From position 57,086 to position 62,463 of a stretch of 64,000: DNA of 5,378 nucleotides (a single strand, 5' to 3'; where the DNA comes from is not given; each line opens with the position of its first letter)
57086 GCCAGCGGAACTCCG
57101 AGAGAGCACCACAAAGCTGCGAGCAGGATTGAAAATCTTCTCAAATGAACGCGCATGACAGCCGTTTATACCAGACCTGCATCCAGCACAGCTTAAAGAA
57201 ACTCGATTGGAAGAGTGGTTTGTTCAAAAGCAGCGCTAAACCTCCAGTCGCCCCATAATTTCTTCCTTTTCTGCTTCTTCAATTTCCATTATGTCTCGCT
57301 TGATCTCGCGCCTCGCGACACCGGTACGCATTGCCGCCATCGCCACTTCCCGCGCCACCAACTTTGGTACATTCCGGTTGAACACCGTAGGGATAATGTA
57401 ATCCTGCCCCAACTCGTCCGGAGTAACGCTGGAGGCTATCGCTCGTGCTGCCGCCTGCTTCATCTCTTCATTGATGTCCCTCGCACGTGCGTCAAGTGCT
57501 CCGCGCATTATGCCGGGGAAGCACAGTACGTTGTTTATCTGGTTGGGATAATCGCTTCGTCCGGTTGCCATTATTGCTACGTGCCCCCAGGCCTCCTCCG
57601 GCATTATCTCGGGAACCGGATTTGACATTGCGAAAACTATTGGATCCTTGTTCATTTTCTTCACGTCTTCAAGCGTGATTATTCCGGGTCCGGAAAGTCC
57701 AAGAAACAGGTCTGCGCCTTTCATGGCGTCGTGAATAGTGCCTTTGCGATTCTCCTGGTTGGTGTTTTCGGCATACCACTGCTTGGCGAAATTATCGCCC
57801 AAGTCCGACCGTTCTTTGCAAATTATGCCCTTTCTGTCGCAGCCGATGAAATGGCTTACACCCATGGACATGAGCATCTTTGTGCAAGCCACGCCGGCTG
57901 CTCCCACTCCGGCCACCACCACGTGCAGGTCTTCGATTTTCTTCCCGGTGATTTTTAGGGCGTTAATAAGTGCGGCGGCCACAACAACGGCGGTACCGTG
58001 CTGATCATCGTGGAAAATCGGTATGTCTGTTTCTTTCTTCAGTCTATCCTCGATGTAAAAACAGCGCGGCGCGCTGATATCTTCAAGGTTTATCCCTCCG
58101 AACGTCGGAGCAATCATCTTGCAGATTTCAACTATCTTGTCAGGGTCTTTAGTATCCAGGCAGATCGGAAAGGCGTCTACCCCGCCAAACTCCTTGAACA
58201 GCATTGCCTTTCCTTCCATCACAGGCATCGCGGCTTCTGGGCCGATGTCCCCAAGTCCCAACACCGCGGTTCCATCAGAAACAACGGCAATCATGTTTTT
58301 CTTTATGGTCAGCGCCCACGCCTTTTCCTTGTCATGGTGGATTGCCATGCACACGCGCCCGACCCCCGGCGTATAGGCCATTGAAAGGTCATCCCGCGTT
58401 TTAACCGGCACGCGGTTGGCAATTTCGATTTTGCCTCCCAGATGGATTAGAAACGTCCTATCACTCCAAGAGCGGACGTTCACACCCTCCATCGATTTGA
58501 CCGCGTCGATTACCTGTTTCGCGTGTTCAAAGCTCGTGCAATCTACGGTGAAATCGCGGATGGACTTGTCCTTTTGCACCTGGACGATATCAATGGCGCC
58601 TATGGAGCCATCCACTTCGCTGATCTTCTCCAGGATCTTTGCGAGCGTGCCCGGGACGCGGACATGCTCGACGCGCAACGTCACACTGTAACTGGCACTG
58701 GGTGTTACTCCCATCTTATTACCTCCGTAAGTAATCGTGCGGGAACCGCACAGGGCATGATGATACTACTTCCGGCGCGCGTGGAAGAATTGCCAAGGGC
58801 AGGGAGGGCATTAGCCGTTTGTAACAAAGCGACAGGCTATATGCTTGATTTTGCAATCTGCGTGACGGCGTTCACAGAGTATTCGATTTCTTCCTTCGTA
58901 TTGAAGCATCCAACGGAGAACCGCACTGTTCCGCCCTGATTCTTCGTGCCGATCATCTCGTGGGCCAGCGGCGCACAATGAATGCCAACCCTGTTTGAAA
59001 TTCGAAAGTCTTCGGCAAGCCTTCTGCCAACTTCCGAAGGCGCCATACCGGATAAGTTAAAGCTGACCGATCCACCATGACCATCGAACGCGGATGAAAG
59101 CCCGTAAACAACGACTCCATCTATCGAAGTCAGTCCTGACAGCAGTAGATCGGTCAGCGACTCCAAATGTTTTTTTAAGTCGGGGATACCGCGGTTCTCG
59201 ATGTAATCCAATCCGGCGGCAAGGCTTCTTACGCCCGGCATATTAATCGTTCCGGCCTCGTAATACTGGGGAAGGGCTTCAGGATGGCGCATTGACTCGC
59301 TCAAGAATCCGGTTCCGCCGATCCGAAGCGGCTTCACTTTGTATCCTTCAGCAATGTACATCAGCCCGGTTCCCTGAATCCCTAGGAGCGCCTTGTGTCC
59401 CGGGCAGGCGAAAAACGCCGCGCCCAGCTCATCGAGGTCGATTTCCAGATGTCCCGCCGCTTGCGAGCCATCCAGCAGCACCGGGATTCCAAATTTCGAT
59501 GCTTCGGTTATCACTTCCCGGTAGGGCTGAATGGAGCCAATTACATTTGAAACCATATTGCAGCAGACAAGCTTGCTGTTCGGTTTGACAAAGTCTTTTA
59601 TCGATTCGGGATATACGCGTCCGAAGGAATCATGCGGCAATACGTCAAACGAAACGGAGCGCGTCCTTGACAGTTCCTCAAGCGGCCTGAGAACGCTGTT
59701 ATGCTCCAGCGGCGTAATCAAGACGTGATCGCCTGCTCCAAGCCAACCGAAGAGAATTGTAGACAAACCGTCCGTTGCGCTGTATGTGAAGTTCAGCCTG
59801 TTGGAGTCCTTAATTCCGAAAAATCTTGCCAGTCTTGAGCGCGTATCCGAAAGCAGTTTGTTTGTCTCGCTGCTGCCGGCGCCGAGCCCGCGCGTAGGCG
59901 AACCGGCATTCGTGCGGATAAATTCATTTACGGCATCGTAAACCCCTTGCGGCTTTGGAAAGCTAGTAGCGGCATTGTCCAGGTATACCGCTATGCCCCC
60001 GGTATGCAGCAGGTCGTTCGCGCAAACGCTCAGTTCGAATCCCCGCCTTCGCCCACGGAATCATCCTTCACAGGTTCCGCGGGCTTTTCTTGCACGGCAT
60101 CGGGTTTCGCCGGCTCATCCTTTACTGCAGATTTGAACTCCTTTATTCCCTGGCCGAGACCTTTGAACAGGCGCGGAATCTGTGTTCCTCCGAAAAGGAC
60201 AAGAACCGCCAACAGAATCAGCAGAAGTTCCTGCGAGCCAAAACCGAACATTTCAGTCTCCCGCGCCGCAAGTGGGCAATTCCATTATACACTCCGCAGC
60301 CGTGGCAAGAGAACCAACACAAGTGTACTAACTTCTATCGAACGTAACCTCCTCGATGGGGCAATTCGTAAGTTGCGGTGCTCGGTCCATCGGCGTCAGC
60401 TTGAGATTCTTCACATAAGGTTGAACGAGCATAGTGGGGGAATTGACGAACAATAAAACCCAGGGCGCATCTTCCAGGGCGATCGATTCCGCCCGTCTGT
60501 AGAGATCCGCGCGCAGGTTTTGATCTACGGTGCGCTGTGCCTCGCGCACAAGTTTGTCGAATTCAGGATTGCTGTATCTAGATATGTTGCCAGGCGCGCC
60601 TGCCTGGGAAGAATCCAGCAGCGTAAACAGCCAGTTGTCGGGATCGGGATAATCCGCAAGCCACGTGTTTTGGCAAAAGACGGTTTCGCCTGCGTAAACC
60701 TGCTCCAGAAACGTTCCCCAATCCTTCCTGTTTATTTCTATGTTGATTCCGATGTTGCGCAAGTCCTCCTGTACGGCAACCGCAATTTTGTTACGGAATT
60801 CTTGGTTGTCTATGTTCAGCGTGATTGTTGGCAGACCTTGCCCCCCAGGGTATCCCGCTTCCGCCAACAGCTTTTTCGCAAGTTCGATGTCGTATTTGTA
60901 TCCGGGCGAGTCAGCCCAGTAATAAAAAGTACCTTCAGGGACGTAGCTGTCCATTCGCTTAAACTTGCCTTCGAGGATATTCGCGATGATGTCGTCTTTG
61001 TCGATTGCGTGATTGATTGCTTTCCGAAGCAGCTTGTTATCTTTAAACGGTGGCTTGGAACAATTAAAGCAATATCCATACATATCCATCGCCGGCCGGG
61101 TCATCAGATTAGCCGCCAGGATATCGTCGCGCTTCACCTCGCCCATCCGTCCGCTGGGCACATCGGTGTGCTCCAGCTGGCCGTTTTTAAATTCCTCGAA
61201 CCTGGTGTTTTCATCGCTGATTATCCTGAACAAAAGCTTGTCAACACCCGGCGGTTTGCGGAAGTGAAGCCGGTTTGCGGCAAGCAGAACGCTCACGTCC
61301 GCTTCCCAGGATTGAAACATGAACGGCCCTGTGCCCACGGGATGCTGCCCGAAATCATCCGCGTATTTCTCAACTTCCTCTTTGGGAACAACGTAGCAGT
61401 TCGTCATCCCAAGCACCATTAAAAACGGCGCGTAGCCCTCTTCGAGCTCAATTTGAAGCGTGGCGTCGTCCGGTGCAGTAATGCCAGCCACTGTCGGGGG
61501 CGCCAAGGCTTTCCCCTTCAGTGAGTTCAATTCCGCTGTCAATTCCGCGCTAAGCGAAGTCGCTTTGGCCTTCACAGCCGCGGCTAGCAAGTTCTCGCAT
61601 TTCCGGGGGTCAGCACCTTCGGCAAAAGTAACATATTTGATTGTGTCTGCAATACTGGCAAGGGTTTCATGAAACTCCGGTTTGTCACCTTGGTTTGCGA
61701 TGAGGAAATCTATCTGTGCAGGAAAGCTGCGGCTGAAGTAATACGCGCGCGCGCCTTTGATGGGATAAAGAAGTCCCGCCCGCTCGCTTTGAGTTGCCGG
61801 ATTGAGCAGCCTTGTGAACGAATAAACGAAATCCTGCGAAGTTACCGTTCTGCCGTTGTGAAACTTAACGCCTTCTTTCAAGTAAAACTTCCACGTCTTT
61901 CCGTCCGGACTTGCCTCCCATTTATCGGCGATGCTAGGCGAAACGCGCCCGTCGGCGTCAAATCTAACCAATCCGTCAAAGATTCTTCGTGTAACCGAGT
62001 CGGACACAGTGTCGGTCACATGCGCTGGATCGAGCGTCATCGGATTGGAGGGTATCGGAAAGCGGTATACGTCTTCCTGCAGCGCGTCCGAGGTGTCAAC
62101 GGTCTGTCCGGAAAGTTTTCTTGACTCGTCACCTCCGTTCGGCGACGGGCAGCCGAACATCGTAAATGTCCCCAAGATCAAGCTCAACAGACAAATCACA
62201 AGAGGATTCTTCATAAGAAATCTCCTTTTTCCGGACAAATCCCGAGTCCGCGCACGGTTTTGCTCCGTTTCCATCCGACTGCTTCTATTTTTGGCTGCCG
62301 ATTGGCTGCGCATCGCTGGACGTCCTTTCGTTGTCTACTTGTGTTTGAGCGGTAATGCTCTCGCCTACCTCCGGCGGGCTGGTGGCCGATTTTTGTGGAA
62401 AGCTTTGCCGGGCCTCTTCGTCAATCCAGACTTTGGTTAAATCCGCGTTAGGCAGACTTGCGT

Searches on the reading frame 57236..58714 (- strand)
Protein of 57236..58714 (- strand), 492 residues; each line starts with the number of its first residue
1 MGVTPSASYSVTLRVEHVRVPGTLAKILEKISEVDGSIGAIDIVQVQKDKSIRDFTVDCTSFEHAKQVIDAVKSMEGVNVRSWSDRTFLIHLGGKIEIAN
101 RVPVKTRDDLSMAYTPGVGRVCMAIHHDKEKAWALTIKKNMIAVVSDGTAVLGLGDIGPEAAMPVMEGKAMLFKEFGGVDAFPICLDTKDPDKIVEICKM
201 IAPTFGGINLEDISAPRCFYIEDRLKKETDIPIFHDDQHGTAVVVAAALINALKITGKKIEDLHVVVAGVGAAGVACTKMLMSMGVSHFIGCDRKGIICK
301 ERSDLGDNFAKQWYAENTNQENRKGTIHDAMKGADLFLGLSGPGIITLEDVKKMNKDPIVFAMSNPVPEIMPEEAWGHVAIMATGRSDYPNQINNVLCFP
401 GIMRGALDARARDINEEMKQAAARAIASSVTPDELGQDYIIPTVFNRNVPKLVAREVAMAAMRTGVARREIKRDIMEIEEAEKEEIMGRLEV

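Call 78: search_protein_families(library=pfam, proteins=[window:57236-58714:-], max_evalue=0.00001)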
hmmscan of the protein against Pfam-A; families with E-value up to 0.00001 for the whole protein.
window:57236-58714:- (492 aa): 3 families
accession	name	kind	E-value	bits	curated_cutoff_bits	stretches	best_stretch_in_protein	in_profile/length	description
PF00390.24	malic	-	9.9e-33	113.9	23.1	1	95-226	3-182/182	Malic enzyme, N-terminal domain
PF03949.21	Malic_M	-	2.8e-28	99.4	23.5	1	240-461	3-257/258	Malic enzyme, NAD binding domain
PF13291.12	ACT_4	-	5.5e-07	30.6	27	1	7-79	3-76/80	ACT domain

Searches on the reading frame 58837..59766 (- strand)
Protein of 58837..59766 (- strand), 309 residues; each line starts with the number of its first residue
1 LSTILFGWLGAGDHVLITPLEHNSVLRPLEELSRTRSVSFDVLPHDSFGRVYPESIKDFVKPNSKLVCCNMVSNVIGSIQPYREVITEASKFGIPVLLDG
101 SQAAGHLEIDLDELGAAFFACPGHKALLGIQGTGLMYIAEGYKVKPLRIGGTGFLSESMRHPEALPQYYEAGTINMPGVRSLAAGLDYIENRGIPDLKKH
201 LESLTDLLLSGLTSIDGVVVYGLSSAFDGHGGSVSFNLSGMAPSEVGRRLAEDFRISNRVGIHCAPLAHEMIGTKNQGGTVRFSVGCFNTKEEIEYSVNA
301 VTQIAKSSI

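Call 78: search_protein_families(library=pfam, proteins=[window:58837-59766:-], max_evalue=0.00001)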
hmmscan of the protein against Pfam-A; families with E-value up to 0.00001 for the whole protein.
window:58837-59766:- (309 aa): 1 family
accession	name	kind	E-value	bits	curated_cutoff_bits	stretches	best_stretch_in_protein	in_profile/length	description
PF00266.25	Aminotran_5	-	1.2e-58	199.4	21.5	1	7-295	83-369/371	Aminotransferase class-V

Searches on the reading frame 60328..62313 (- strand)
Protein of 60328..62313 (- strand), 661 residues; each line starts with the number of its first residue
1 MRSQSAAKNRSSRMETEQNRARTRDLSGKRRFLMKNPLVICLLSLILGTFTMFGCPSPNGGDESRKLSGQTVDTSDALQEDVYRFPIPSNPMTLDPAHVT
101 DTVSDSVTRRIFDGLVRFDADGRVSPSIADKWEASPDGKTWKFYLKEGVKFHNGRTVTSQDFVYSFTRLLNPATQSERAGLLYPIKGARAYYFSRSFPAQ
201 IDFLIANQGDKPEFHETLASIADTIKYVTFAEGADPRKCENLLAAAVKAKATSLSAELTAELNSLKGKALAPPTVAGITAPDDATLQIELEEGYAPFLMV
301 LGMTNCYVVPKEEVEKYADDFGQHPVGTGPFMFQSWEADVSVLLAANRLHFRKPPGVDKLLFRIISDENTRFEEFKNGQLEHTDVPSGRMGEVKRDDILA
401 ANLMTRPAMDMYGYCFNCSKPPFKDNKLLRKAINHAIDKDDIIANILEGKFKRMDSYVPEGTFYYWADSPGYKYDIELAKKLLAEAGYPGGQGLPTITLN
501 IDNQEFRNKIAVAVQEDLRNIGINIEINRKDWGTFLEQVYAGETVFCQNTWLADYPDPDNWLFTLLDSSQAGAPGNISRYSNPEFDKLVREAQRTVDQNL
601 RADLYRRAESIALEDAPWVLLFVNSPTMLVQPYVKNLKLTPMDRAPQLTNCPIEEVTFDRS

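Call 23: search_protein_families(library=pfam, proteins=[window:60328-62313:-], max_evalue=0.00001)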
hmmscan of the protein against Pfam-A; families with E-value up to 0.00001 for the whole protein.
window:60328-62313:- (661 aa): 1 family
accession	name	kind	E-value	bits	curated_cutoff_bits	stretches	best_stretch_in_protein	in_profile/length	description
PF00496.27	SBP_bac_5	-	4e-91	306.3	32.4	1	124-571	2-366/368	Bacterial extracellular solute-binding proteins, family 5 Middle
